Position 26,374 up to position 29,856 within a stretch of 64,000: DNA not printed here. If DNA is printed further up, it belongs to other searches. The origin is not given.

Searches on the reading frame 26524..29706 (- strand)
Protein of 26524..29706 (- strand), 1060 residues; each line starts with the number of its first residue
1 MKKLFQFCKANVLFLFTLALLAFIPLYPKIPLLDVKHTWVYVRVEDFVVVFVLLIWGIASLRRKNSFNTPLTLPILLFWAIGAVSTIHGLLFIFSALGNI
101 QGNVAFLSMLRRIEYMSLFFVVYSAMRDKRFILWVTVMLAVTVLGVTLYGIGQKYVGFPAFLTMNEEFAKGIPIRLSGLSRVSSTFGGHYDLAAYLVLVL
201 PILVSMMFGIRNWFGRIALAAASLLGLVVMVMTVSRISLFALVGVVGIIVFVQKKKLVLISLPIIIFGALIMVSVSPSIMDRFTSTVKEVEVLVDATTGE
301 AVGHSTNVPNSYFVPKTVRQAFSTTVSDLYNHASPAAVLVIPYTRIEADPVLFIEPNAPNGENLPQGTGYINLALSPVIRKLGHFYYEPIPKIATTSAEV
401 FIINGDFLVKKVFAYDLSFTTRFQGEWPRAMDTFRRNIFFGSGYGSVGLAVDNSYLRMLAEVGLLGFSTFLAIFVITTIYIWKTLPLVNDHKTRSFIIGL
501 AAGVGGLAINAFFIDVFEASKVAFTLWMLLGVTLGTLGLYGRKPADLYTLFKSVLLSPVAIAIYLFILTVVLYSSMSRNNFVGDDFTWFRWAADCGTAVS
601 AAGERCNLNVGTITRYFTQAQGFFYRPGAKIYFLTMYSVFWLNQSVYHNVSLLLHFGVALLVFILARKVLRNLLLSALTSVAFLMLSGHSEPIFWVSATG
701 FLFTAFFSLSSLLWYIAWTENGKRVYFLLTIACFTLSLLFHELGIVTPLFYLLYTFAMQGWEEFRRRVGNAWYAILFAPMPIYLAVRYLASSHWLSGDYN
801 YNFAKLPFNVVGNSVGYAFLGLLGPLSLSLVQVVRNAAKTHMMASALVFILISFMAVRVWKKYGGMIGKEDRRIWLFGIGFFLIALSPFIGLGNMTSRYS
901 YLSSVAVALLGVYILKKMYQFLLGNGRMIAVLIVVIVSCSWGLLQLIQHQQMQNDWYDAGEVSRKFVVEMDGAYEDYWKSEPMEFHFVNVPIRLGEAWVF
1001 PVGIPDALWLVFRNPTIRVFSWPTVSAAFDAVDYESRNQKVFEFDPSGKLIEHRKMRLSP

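Call 12: search_protein_families(library=pfam, proteins=[window:26524-29706:-], max_evalue=0.001)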
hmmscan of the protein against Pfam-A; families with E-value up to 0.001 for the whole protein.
window:26524-29706:- (1060 aa): 0 families

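Call 51: search_protein_families(library=ncbifam, proteins=[window:26524-29706:-], max_evalue=0.001)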
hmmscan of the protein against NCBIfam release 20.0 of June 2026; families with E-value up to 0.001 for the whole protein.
window:26524-29706:- (1060 aa): 1 family
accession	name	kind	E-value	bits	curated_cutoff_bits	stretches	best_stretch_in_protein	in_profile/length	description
TIGR00947.1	2A73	equivalog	2.4e-07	30.1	366.4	1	50-251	46-233/425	IctB family putative bicarbonate transporter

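Call 89: search_solved_structures(query=window:26524-29706:-, max_evalue=1)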
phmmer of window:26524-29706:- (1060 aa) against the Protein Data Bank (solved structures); distinct sequences matched with E-value up to 1: 0.
